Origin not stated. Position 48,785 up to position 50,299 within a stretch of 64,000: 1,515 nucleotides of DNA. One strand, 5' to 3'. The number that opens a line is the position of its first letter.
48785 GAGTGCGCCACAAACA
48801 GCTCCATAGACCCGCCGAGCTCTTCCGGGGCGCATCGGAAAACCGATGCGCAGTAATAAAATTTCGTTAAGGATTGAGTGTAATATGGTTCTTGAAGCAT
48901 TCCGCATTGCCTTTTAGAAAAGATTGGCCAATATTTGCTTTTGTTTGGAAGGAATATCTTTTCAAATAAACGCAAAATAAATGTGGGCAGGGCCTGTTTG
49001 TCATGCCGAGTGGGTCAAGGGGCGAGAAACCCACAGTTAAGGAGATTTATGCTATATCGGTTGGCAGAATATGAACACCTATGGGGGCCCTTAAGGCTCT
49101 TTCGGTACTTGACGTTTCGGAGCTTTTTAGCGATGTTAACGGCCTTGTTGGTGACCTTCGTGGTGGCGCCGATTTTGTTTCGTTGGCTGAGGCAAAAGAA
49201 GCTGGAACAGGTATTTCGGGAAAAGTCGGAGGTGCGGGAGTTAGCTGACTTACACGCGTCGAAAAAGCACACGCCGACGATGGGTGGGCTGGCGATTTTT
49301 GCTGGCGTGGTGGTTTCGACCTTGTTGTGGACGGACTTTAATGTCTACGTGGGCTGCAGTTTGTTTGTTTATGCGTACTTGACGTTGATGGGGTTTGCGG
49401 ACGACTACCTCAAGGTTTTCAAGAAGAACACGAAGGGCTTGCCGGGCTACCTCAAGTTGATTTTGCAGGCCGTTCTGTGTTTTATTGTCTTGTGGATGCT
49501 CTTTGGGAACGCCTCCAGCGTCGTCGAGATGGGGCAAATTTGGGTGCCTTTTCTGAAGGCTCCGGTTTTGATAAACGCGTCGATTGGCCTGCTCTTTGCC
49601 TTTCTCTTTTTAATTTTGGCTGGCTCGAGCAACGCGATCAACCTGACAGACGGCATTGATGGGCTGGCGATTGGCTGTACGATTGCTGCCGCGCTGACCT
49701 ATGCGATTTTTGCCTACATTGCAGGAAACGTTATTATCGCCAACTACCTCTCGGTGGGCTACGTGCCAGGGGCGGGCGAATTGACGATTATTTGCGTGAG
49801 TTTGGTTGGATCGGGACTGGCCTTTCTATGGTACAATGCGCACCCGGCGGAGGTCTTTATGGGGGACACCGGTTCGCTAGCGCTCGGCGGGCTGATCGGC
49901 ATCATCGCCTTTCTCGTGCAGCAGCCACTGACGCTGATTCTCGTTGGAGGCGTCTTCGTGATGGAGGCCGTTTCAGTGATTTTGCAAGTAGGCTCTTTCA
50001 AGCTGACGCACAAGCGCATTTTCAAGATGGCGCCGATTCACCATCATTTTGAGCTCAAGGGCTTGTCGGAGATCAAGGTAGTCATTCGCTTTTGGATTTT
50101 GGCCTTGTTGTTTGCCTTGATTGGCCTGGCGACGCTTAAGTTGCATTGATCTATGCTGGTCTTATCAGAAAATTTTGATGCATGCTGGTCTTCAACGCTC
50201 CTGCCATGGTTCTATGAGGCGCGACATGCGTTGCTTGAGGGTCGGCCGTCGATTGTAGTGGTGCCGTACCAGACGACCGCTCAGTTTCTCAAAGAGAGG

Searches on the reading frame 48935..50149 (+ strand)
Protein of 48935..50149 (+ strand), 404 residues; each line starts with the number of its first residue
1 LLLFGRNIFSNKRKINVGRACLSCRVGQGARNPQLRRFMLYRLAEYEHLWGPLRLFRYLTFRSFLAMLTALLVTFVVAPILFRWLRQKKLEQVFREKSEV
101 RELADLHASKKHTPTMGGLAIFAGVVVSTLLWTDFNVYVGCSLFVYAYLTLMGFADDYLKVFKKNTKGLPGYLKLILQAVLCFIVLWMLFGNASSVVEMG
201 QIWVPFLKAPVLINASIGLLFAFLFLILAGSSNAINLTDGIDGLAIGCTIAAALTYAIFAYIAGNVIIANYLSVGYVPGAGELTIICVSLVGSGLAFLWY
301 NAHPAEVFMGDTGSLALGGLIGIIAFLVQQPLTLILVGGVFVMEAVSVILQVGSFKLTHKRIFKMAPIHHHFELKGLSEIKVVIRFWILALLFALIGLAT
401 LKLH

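Call 40: search_protein_families(library=pfam, proteins=[window:48935-50149:+], max_evalue=0.01)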
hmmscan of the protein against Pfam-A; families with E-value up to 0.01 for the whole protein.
window:48935-50149:+ (404 aa): 2 families
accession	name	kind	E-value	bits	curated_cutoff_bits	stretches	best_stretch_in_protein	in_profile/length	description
PF00953.26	Glycos_transf_4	-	6.6e-30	104.7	27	1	143-327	5-158/160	Glycosyl transferase family 4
PF10555.14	MraY_sig1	-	0.00054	19.7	20.1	1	110-122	1-13/13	Phospho-N-acetylmuramoyl-pentapeptide-transferase signature 1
